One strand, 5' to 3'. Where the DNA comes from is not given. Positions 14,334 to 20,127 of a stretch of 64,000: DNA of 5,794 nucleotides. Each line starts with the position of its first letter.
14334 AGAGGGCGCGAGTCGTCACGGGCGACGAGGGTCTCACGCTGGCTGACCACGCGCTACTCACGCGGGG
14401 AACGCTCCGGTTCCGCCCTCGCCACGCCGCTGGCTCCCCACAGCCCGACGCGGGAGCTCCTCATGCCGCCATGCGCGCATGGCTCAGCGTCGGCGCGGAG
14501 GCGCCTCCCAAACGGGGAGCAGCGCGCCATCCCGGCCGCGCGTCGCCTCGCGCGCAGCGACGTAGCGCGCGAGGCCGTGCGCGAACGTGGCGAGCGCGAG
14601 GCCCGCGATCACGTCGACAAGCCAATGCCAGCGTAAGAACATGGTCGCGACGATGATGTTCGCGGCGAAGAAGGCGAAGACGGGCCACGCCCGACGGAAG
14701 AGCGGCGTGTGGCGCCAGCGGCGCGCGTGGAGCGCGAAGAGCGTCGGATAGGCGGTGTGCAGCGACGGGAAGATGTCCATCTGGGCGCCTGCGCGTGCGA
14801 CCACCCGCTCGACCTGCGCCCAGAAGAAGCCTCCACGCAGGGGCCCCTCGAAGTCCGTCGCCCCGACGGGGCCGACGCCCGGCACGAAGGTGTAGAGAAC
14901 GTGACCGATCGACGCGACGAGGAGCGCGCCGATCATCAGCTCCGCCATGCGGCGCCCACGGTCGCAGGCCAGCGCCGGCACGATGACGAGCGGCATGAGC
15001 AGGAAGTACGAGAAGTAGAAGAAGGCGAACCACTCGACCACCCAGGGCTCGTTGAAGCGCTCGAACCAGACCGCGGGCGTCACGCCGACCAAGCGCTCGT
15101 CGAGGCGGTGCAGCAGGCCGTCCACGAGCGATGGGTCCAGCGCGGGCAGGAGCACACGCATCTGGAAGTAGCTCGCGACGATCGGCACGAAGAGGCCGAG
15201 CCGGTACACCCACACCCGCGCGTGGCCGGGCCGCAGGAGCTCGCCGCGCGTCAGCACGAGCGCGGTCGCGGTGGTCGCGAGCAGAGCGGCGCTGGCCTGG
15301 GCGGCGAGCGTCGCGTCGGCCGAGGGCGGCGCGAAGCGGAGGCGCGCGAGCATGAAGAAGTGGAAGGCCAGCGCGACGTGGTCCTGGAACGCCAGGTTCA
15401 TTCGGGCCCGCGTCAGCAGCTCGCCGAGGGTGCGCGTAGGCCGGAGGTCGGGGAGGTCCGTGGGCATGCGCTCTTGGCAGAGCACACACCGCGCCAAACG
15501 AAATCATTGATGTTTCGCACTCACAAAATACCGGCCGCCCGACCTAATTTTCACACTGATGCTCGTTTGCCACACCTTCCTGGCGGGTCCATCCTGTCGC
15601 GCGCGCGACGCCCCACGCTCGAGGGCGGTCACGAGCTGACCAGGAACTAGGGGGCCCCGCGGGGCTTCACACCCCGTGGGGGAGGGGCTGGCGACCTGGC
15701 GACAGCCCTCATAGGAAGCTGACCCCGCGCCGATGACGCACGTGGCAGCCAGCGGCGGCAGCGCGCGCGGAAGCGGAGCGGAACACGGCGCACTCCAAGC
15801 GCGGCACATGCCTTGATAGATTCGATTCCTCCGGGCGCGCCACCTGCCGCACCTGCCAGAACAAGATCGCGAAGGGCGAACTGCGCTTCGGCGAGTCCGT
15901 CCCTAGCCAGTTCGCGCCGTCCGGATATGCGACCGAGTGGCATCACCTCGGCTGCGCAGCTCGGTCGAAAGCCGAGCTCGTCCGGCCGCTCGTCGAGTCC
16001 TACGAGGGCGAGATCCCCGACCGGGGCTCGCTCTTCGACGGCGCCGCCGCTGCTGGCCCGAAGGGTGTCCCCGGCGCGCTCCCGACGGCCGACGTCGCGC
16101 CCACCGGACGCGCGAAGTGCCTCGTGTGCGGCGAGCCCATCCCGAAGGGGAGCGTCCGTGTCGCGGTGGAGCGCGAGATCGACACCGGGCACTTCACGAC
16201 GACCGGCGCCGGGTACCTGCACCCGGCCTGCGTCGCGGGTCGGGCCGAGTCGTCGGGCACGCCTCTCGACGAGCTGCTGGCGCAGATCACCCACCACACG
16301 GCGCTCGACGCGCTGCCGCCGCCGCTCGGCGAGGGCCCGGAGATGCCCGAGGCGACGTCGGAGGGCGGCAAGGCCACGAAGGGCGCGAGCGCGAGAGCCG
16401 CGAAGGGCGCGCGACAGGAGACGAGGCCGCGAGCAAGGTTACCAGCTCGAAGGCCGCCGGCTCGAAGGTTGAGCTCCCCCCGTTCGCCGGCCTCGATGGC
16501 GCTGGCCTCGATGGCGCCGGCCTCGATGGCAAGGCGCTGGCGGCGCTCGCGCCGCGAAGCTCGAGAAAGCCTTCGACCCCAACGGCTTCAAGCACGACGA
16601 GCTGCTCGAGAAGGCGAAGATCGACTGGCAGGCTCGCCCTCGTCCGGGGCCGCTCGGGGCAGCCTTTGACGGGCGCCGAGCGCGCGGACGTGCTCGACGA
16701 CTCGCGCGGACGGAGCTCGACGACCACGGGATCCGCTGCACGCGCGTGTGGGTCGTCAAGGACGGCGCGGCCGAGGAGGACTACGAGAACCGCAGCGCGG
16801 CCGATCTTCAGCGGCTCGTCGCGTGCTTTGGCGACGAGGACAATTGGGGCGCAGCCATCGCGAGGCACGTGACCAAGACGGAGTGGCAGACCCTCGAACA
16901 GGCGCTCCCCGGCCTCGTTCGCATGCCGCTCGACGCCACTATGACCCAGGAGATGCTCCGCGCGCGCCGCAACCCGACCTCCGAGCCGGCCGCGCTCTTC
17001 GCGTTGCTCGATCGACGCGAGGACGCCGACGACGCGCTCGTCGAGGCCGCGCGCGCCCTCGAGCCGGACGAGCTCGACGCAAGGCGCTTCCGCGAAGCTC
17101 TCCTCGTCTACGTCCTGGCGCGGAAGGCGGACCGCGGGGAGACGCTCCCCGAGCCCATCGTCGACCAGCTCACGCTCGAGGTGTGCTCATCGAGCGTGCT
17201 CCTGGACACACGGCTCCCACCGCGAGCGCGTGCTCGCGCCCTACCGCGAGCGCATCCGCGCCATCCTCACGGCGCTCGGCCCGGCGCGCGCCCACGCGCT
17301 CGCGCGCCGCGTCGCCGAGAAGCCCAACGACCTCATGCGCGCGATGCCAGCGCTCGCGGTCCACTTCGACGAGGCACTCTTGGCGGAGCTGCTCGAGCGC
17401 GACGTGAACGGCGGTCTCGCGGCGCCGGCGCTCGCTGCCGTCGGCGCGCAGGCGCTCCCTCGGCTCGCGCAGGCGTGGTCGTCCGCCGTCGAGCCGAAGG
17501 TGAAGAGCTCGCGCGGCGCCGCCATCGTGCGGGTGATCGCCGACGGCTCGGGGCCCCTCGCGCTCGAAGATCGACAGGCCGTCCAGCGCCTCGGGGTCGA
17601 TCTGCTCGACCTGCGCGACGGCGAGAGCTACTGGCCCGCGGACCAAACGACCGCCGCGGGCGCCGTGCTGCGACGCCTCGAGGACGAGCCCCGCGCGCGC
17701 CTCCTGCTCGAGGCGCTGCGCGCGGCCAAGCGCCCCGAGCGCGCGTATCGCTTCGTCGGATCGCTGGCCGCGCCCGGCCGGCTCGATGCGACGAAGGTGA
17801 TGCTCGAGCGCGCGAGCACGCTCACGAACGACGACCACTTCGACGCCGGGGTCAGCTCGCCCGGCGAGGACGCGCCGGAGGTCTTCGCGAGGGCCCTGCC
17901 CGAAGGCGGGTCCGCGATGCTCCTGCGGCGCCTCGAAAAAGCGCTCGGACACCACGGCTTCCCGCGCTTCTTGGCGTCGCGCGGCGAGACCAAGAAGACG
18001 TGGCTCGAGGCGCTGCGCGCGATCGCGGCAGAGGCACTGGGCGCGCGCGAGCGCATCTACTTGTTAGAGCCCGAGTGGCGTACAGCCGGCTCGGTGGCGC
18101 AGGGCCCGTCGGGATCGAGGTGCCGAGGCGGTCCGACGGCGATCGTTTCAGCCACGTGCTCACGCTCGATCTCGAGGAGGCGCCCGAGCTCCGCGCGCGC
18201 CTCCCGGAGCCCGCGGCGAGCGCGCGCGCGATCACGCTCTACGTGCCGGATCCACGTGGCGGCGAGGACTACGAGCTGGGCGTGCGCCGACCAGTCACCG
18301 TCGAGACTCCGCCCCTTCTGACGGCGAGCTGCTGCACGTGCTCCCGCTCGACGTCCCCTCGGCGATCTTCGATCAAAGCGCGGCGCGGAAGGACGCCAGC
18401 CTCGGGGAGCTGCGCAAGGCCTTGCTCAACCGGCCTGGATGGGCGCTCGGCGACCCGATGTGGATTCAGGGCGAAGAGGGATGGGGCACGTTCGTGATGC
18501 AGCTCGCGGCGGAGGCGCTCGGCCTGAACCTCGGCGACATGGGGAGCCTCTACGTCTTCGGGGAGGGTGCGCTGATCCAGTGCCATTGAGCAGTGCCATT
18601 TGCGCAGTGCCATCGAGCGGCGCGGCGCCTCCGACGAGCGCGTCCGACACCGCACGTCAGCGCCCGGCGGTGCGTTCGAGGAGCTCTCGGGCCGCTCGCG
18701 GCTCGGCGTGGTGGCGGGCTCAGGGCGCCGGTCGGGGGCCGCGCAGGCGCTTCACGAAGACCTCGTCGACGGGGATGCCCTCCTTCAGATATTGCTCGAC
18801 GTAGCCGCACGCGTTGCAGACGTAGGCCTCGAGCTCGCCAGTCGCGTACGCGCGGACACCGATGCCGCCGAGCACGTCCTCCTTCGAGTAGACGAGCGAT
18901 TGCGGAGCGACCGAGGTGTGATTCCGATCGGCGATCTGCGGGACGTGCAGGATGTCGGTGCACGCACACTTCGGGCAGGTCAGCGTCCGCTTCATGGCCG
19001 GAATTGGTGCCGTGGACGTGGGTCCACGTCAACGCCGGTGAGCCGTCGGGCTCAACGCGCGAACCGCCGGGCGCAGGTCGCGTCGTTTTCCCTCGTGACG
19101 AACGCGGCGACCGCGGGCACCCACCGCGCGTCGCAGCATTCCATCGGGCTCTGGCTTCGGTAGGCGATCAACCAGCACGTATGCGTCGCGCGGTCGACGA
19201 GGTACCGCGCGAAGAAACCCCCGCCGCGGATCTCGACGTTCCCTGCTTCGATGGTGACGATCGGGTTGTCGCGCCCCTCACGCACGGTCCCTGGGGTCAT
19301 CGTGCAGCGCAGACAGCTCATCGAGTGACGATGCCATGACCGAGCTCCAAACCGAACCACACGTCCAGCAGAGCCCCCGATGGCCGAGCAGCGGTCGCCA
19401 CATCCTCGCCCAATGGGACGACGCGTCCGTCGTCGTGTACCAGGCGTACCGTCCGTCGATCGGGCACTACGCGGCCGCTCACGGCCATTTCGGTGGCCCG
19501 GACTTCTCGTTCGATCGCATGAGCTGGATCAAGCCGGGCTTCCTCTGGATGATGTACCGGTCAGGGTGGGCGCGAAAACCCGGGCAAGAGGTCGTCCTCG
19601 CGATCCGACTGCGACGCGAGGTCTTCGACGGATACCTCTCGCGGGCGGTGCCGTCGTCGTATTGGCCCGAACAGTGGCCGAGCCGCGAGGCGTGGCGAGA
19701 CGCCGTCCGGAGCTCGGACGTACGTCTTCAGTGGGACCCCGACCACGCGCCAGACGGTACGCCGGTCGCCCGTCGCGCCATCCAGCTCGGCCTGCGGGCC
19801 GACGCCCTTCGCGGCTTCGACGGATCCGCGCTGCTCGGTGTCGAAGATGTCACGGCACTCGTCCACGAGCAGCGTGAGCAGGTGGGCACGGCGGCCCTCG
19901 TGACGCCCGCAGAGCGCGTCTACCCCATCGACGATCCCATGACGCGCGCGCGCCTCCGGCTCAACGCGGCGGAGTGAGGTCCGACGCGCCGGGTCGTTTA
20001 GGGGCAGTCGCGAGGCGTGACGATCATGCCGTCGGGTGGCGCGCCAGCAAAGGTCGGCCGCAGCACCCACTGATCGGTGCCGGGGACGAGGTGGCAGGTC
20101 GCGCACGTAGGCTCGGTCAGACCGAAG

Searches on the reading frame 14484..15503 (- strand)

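Call 42: search_protein_families(library=pfam, proteins=[window:14484-15503:-], max_evalue=0.0001)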
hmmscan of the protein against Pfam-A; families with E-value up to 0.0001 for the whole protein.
window:14484-15503:- (339 aa): 2 families
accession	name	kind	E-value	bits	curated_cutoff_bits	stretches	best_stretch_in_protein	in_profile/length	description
PF14378.12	PAP2_3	-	2.1e-19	70.5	27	1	131-310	3-189/190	PAP2 superfamily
PF01569.27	PAP2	-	9.2e-08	32.4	27.2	1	243-315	49-124/130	PAP2 superfamily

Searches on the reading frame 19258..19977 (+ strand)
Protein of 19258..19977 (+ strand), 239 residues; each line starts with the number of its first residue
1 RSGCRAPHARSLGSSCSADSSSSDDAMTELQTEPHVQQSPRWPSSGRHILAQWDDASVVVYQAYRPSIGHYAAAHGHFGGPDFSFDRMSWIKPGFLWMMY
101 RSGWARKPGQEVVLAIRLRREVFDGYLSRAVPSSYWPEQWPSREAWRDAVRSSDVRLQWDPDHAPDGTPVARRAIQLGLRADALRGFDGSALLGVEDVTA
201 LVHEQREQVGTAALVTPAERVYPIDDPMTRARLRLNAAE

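Call 14: search_protein_families(library=pfam, proteins=[window:19258-19977:+], max_evalue=0.01)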
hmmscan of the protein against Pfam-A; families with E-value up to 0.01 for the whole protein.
window:19258-19977:+ (239 aa): 1 family
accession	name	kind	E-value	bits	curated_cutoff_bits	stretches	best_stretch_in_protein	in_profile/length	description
PF14124.11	DUF4291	-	1.8e-60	204.4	27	1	48-222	1-180/180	Domain of unknown function (DUF4291)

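Call 95: search_protein_families(library=padloc, proteins=[window:19258-19977:+], max_evalue=0.001)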
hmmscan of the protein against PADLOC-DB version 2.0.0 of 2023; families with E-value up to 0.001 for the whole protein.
window:19258-19977:+ (239 aa): 0 families
